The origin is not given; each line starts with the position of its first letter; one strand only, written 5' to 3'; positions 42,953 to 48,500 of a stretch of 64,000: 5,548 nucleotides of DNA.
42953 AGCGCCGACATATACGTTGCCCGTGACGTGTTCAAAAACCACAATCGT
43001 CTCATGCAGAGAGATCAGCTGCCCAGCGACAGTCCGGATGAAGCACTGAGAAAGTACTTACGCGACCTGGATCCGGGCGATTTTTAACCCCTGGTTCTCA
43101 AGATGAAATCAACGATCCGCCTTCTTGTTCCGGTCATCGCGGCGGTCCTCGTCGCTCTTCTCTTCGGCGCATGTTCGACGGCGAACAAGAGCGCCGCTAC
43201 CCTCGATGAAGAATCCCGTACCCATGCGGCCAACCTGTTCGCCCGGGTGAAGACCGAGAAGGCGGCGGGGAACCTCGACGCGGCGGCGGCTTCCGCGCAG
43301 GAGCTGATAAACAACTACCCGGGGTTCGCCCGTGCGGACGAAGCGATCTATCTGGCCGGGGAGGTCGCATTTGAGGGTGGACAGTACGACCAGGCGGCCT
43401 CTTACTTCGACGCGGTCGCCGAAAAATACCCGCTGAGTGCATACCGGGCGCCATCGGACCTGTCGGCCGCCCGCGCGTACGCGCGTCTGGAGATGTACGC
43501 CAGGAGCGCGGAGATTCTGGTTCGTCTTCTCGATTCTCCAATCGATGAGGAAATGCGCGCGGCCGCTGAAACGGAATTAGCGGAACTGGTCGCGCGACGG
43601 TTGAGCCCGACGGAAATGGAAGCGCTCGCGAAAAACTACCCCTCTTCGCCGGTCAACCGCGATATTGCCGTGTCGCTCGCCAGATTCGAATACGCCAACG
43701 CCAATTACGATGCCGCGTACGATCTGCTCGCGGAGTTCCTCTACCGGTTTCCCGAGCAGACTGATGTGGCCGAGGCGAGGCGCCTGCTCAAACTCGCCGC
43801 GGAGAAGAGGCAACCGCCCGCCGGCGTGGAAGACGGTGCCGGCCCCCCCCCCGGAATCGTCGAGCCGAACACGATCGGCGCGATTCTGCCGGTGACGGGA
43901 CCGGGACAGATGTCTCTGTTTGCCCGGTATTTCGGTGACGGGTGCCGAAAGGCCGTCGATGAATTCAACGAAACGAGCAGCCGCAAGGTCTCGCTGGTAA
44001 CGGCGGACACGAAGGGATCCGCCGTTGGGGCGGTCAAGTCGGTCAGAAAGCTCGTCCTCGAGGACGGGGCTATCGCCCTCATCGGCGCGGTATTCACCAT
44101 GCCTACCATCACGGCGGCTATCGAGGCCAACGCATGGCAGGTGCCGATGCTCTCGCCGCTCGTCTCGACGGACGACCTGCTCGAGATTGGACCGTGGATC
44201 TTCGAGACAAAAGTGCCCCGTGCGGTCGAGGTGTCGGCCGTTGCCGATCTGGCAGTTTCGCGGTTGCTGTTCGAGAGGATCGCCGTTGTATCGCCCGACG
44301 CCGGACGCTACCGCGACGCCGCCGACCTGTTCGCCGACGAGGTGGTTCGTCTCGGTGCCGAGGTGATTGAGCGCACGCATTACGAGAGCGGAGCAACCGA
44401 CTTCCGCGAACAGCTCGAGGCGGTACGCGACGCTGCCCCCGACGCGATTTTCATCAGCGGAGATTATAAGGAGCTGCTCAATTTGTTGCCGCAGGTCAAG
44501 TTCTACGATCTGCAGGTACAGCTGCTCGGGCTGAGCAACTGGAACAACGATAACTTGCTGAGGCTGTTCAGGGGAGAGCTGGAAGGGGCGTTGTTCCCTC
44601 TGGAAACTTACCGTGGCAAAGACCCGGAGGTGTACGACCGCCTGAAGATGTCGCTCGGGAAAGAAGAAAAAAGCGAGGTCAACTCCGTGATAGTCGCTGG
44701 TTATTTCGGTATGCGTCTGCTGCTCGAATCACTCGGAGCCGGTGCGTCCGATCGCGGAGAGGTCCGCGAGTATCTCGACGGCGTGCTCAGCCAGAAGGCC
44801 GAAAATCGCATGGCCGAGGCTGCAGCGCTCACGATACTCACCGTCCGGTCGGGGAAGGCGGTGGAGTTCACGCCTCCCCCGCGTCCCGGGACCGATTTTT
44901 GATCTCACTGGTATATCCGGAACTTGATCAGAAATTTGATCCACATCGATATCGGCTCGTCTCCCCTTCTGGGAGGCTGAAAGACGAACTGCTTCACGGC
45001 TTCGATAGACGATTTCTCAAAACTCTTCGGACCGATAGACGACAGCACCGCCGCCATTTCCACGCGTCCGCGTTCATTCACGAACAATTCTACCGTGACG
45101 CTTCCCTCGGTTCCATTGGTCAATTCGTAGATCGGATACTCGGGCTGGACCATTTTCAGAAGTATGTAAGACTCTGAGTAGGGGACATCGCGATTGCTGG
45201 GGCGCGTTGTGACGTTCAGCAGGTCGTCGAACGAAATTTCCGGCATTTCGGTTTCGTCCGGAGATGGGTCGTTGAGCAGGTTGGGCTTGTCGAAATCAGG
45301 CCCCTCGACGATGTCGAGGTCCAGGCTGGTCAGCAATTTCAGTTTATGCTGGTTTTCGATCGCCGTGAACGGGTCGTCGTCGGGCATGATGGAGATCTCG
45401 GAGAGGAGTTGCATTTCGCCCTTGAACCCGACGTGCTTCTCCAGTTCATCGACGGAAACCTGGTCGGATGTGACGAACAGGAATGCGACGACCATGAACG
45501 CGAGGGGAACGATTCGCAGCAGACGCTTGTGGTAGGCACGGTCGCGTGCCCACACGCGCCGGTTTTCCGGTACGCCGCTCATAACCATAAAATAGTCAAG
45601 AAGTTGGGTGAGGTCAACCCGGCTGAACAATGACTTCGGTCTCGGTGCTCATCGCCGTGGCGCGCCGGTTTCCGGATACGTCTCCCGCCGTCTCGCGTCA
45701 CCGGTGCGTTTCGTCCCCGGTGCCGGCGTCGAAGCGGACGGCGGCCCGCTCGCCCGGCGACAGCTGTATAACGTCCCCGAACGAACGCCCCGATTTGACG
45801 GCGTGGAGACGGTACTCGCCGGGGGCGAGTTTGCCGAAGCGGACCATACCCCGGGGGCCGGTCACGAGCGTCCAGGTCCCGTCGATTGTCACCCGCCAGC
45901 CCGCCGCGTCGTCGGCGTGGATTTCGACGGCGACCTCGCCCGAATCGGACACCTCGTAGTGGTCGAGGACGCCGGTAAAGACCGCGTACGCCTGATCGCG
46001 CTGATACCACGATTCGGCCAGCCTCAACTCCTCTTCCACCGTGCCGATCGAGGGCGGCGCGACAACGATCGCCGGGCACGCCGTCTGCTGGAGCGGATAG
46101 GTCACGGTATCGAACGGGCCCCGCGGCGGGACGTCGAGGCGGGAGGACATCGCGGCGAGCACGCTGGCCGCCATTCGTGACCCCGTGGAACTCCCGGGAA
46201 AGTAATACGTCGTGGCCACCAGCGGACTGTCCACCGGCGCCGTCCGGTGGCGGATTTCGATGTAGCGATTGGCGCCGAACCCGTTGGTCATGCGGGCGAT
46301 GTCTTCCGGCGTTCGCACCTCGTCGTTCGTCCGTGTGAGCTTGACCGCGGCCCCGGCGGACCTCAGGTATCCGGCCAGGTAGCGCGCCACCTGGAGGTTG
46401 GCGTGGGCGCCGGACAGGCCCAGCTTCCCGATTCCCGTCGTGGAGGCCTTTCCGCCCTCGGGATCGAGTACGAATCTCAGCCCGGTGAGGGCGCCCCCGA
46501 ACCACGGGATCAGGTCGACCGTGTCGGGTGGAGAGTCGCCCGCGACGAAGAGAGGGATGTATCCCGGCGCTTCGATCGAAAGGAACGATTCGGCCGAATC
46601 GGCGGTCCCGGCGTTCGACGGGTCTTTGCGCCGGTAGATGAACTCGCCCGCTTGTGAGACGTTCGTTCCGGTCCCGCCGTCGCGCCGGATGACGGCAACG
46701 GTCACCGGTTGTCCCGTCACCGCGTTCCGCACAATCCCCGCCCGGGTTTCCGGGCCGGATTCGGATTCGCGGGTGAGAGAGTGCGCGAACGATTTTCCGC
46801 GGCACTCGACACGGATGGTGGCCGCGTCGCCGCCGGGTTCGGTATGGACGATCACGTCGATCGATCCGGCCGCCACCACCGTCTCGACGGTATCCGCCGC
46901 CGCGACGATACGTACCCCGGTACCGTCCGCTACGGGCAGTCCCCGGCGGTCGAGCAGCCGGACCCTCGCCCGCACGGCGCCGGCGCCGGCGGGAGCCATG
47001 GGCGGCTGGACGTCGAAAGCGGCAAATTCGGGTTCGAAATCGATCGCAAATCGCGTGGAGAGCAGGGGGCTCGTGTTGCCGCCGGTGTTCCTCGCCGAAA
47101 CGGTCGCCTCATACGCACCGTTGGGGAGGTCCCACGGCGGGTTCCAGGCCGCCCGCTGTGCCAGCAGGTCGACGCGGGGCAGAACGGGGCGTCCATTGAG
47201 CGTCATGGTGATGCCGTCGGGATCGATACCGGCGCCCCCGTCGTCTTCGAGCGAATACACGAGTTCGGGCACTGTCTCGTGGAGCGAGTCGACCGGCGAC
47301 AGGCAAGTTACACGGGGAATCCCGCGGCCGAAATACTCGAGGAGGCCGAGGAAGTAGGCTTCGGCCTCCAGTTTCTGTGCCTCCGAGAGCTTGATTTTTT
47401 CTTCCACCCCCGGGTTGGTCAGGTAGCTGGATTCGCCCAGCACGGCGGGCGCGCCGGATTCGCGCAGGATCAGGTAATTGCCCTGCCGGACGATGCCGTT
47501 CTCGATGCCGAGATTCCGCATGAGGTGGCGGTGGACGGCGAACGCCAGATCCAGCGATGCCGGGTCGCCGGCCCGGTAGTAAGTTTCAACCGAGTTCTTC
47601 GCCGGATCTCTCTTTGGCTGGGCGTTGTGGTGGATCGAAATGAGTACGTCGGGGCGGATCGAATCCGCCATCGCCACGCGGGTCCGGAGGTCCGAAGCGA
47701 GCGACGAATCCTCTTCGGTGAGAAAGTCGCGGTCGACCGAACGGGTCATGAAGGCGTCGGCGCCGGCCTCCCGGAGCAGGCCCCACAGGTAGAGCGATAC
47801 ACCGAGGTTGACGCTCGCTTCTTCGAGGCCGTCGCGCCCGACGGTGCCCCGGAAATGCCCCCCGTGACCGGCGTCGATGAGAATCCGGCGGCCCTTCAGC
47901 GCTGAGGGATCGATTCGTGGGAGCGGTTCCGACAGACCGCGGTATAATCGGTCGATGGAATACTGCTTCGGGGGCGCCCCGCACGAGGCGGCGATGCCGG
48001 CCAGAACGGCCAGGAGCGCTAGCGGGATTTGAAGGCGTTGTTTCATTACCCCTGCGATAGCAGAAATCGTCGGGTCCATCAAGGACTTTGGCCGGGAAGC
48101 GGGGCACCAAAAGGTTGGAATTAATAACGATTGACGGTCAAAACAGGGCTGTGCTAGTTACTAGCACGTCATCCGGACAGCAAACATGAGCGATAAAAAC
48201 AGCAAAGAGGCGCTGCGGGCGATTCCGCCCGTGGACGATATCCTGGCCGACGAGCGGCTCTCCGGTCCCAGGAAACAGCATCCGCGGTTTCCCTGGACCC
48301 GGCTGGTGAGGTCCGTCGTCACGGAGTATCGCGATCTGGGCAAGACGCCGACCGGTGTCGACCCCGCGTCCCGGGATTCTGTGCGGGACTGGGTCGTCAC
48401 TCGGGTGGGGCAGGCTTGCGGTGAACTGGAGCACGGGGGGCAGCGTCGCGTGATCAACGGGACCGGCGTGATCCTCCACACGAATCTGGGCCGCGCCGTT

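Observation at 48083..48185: Perfect 17-bp and 11-bp palindromes overlapping a promoter-like sequence between divergent amidase and selA genes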

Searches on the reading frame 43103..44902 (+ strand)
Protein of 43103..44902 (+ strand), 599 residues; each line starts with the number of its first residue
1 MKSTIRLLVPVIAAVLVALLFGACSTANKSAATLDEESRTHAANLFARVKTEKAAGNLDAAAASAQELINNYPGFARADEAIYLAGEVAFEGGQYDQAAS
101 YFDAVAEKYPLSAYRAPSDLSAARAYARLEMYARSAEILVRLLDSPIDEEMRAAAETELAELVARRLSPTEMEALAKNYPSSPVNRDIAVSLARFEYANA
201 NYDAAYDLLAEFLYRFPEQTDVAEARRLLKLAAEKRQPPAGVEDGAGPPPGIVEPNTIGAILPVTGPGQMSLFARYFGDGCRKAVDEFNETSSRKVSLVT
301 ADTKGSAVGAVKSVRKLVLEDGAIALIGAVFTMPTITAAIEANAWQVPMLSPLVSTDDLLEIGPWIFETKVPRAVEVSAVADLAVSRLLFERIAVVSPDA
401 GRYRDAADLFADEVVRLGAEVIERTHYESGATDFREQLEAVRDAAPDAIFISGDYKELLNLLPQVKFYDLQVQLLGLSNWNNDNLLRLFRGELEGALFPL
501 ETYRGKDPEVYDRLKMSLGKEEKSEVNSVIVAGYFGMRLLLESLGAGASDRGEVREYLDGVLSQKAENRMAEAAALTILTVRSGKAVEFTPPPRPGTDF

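Call 9: search_protein_families(library=pfam, proteins=[window:43103-44902:+])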
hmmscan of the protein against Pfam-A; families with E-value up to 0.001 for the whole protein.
window:43103-44902:+ (599 aa): 6 families
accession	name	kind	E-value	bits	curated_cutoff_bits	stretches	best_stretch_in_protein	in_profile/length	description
PF13458.12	Peripla_BP_6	-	8.3e-31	108.3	31.7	1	257-559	3-309/343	Periplasmic binding protein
PF13174.12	TPR_6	-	2.7e-09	37.5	26.3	1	80-112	1-33/33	Tetratricopeptide repeat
PF13525.12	YfiO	-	8.3e-08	32.7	25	0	79-136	5-62/203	Outer membrane lipoprotein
PF09976.15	TPR_21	-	8.7e-05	22.8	25.5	0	29-108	26-105/193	Tetratricopeptide repeat-like domain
PF01094.35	ANF_receptor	-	9.4e-05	22.1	25.4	1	284-465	9-197/353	Receptor family ligand binding region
PF13432.12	TPR_16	-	0.00021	22.1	32.7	1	48-112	3-64/65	Tetratricopeptide repeat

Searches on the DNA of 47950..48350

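Call 43: search_rna_families(source=window, start=47950, end=48350, threshold=evalue, max_evalue=1)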
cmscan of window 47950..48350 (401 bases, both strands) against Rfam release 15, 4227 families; matches with E-value up to 1: 1.
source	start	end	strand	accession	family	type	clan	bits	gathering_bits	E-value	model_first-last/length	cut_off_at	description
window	47985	48083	-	RF01782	ASpks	Gene; antisense;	-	21.7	52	0.079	1-75/75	no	ASpks TB sRNA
